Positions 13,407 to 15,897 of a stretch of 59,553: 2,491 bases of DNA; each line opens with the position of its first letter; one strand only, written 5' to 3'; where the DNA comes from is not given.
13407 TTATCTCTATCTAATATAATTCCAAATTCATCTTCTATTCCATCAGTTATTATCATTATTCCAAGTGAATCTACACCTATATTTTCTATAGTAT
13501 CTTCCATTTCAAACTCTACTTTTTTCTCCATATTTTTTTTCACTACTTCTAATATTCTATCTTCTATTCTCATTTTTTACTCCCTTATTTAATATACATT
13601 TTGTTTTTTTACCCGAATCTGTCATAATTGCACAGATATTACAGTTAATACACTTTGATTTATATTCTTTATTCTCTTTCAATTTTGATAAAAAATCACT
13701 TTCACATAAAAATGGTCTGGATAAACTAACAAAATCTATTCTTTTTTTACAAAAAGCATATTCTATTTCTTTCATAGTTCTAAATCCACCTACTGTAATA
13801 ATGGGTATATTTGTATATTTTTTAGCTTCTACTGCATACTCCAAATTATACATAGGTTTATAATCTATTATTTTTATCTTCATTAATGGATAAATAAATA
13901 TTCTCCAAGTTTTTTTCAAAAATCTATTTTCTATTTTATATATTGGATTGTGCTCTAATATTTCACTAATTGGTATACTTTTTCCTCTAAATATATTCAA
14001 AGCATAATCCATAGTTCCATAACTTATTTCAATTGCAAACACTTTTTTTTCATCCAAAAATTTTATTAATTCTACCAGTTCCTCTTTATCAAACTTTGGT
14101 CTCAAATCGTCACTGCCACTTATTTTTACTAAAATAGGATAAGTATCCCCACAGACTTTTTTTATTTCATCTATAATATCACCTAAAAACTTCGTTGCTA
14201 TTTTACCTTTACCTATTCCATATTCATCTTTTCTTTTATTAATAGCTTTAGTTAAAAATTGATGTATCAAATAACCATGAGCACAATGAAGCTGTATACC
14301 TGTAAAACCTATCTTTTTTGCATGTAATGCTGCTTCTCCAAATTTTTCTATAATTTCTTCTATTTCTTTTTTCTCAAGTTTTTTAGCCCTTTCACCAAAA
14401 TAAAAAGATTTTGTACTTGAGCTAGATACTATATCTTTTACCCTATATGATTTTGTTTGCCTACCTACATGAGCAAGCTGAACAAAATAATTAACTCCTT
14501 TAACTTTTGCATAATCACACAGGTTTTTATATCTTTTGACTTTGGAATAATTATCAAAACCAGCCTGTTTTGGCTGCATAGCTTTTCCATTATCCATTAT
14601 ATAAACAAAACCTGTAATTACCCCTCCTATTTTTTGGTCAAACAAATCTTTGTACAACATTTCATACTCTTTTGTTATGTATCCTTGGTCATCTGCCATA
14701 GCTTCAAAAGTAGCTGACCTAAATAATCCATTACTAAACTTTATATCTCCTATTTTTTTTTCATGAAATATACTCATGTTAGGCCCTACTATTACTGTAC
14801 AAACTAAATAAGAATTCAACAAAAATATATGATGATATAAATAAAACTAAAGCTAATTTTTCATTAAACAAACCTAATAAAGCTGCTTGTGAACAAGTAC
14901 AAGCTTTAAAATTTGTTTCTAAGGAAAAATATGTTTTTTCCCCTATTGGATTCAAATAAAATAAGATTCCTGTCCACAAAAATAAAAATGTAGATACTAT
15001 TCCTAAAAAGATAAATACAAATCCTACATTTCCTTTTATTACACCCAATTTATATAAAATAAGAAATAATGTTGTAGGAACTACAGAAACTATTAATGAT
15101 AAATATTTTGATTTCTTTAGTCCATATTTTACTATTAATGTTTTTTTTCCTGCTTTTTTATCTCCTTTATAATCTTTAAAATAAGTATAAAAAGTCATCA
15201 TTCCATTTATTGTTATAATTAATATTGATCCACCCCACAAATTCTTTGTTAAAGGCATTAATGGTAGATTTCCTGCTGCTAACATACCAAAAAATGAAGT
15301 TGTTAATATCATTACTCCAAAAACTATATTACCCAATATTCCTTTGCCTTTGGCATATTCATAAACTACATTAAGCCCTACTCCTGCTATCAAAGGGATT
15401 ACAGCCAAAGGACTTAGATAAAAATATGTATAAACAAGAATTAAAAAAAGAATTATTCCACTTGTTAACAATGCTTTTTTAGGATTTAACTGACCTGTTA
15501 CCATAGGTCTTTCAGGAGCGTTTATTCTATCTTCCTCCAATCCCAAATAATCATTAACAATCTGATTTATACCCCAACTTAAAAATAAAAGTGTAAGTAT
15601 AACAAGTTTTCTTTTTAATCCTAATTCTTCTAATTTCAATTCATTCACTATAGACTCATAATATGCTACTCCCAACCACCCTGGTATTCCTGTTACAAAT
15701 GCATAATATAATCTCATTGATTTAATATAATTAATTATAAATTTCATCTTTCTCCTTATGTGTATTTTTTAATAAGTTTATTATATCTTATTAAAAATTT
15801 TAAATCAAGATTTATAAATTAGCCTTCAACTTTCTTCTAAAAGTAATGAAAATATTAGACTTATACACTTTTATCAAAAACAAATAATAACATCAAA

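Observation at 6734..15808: Nine-gene translationally coupled cluster mixing isoprenoid, sphingoid-type and radical chemistry; candidate undescribed lipid or metabolite pathway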

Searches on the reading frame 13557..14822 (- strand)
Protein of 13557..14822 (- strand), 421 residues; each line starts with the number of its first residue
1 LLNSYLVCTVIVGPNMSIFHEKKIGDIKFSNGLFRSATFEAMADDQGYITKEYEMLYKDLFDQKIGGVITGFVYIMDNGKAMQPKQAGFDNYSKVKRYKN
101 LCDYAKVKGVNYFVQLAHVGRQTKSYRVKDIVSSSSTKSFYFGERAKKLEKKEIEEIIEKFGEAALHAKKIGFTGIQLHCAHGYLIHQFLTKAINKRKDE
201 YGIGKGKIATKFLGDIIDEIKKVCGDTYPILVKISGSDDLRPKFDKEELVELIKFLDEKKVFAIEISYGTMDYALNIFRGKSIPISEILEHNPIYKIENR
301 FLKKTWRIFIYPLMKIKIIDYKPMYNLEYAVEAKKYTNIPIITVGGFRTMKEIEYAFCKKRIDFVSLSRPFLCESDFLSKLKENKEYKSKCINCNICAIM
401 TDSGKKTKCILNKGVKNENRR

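Call 3: search_protein_families(library=pfam, proteins=[window:13557-14822:-], max_evalue=0.001)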
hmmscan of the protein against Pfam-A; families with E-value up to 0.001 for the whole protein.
window:13557-14822:- (421 aa): 1 family
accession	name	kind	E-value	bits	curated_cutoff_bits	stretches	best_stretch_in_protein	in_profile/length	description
PF00724.26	Oxidored_FMN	-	4.8e-40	138.3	27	2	18-264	2-255/342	NADH:flavin oxidoreductase / NADH oxidase family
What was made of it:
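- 13557..14777 (-): Short OYE-type FMN ene-reductase (406 aa) with a C-terminal 4-Cys Fe-S motif. Accessory: absent from two otherwise complete loci. Pfam Oxidored_FMN 138 bits (call 3).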

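Call 4: search_protein_families(library=ncbifam, proteins=[window:13557-14822:-], max_evalue=0.001)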
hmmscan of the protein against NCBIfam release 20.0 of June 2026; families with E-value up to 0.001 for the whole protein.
window:13557-14822:- (421 aa): 8 families
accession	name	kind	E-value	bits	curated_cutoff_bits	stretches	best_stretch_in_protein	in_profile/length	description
NF010047.0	PRK13523.1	equivalog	6.5e-41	140.5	431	1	15-290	2-273/339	NADPH dehydrogenase NamA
NF041087.1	bile_acid_BaiCD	equivalog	1.1e-39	136.2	825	2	18-284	4-267/642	bile acid Fe-S flavoenzyme BaiCD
TIGR03997.1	mycofact_OYE_2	equivalog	1.4e-36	126.1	793.15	2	18-271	2-254/645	mycofactocin system FadH/OYE family oxidoreductase 2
NF045592.1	bili_reduct_N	equivalog_domain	1.2e-26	93.7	425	2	324-412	273-363/363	bilirubin reductase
NF006101.0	PRK08255.1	equivalog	3.5e-25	88.2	1078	1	18-271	399-662/768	bifunctional salicylyl-CoA 5-hydroxylase/oxidoreductase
NF045599.1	bili_reduct_long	exception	6.1e-20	71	750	2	325-419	275-371/641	bilirubin reductase, long form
NF007899.0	PRK10605.1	subfamily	1.4e-19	70.6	403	1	147-219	150-221/365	N-ethylmaleimide reductase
TIGR03996.1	mycofact_OYE_1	hypoth_equivalog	2e-09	36.5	627.9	1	106-226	86-203/633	mycofactocin system FadH/OYE family oxidoreductase 1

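Call 23: search_solved_structures(query=window:13557-14777:-, max_evalue=1e-10)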
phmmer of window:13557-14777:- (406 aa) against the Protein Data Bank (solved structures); distinct sequences matched with E-value up to 1e-10: 95 (the best 60 are shown).
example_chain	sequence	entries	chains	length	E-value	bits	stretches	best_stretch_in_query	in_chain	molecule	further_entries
3krz_A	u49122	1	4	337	2.9e-34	121.9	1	1-264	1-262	NADH:flavin oxidoreductase/NADH oxidase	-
3kru_A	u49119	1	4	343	3.1e-34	121.8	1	1-264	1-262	NADH:flavin oxidoreductase/NADH oxidase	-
3gr7_A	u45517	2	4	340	6.2e-26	94.4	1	59-276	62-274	NADPH dehydrogenase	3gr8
1z41_A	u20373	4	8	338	8.6e-26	94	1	69-274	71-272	Probable NADH-dependent flavin oxidoreductase yqjM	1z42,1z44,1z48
9iuv_A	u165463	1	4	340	2.7e-25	92.3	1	49-275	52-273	NADPH dehydrogenase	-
8x0j_A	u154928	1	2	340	3.9e-24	88.5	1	60-276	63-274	NADPH dehydrogenase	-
7fev_A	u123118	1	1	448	8.3e-23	84.1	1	31-257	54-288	FMN binding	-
1ps9_A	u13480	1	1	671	2.3e-18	69.5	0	72-242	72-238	2,4-dienoyl-CoA reductase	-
6de6_A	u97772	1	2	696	6.6e-18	68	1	84-226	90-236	Histamine dehydrogenase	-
8aun_A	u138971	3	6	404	1.2e-16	63.9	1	59-220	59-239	12-oxophytodienoate reductase 3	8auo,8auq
8qn1_A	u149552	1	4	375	1.7e-16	63.3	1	59-211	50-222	12-oxophytodienoate reductase 3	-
8qna_A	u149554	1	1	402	2e-16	63.1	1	59-220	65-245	12-oxophytodienoate reductase 3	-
8qne_A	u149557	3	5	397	2.1e-16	63.1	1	59-220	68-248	12-oxophytodienoate reductase 3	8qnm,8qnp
8qnw_A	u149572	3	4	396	2.1e-16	63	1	59-211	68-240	12-oxophytodienoate reductase 3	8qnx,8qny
2hs6_A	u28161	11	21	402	2.2e-16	63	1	59-220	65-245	12-oxophytodienoate reductase 3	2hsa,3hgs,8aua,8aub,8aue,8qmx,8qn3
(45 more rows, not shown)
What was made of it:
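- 13557..14777 (-): YqjM-type and FadH hits in the PDB (call 23).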

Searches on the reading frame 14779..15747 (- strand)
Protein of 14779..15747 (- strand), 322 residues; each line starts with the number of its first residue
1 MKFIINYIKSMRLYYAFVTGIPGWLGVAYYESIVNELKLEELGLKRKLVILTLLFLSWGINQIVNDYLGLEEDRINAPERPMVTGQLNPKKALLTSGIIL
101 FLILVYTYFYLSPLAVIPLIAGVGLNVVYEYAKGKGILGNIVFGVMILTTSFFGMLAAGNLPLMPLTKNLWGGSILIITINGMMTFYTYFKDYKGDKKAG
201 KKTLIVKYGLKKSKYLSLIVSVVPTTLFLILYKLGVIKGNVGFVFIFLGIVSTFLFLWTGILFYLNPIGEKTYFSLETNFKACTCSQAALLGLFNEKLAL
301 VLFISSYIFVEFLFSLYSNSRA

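Call 3: search_protein_families(library=pfam, proteins=[window:14779-15747:-], max_evalue=0.001)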
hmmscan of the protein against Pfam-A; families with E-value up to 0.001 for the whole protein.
window:14779-15747:- (322 aa): 1 family
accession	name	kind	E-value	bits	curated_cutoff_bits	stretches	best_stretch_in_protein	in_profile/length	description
PF01040.23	UbiA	-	4.7e-25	88.7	34.2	1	48-262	23-230/250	UbiA prenyltransferase family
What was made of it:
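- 14779..15747 (-): UbiA-family integral membrane prenyltransferase (322 aa), DGGGP-synthase-like. The first Asp-rich motif is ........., with the middle Asp replaced by Gly. The second motif is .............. Pfam UbiA 88.7 bits (call 3).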

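Call 4: search_protein_families(library=ncbifam, proteins=[window:14779-15747:-], max_evalue=0.001)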
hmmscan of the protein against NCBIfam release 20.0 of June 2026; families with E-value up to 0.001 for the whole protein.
window:14779-15747:- (322 aa): 16 families
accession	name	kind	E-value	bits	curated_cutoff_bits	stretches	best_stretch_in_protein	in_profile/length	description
NF009523.0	PRK12884.1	equivalog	3.2e-23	82.3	269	1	50-260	43-243/279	prenyltransferase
NF009521.0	PRK12882.1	equivalog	2.4e-19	69.7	296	1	6-257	7-243/280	geranylgeranylglycerol-phosphate geranylgeranyltransferase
NF009522.0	PRK12883.1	equivalog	1.4e-15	57.6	353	1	7-246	6-232/279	geranylgeranylglycerol-phosphate geranylgeranyltransferase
NF005742.0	PRK07566.1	equivalog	2.6e-13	49.8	313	1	56-242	77-262/315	chlorophyll synthase ChlG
TIGR01476.1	chlor_syn_BchG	subfamily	2.1e-12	47.1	212.3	1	56-251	49-242/283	(bacterio)chlorophyll synthase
TIGR01475.1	ubiA_other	subfamily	7.4e-11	42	180.8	1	49-256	40-242/282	UbiA-like polyprenyltransferase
NF009058.0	PRK12392.1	subfamily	9.7e-10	38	494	1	49-267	54-276/333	bacteriochlorophyll c synthase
NF041586.1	MqnP_DT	exception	1.4e-08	34.8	430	1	61-255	54-238/277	menaquinone biosynthesis prenyltransferase MqnP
NF009513.0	PRK12872.1-3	equivalog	1.8e-08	34.3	288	1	60-248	68-252/293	prenyltransferase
NF009526.0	PRK12888.1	equivalog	1.8e-08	34.1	364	1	58-253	69-254/301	4-hydroxybenzoate octaprenyltransferase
NF009512.0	PRK12872.1-1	equivalog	6e-08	32.6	278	1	48-262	43-269/303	geranylgeranylglycerol-phosphate geranylgeranyltransferase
NF009524.0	PRK12886.1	equivalog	1.1e-07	31.5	387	1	59-256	60-247/291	prenyltransferase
NF035940.1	prenyl_rel_EboC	equivalog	8.3e-06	25.4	250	1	48-160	44-154/292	UbiA-like protein EboC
TIGR01473.1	cyoE_ctaB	equivalog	5.9e-05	23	210.3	1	55-314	45-274/281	heme o synthase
TIGR02235.1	menA_cyano-plnt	equivalog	0.00011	21.5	225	1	18-241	13-230/285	2-carboxy-1,4-naphthoquinone phytyltransferase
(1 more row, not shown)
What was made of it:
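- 14779..15747 (-): Best NCBIfam hits are archaeal prenyltransferase and DGGGPS models at 82 and 70 bits, far below their cut-offs (call 4).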

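Call 21: search_solved_structures(query=window:14779-15747:-, max_evalue=1)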
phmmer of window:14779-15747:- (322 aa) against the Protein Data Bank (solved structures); distinct sequences matched with E-value up to 1: 1.
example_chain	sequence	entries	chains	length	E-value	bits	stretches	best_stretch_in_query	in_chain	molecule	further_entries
6m31_A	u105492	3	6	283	1.4e-12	51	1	41-268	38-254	Digeranylgeranylglyceryl phosphate synthase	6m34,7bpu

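Call 61: search_solved_structures(query=window:14779-15747:-, max_evalue=1, show_alignments=1)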
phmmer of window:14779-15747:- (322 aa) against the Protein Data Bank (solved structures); distinct sequences matched with E-value up to 1: 1.
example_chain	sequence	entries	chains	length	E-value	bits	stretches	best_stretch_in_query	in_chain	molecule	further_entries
6m31_A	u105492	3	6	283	1.4e-12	51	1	41-268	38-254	Digeranylgeranylglyceryl phosphate synthase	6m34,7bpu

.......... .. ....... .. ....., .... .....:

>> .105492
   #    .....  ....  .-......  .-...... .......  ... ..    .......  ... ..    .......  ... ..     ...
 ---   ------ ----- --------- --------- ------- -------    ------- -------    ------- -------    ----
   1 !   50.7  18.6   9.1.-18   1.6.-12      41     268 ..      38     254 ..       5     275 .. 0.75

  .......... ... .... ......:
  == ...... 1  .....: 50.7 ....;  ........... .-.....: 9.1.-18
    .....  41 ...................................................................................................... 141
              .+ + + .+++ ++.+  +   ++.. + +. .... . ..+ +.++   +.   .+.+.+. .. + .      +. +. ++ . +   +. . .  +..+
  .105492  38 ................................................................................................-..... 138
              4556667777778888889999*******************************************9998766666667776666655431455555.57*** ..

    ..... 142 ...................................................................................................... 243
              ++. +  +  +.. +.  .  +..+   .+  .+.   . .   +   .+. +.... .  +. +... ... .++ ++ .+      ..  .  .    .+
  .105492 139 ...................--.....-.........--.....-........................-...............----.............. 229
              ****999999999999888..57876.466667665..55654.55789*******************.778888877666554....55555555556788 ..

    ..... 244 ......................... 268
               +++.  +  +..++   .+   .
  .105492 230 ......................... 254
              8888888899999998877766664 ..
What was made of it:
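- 14779..15747 (-): The only PDB sequence hit is M. jannaschii DGGGPS 6m31, E 1.4e-12, with both motifs aligned (calls 21, 61).
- On Archaeal-type ether lipid synthesis: DGGGPS is nevertheless the nearest characterised relative, and both motifs align with it (calls 21, 61).
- Both Asp-rich motif regions align closely with DGGGPS, a normal prenyl-diphosphate user (call 61).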
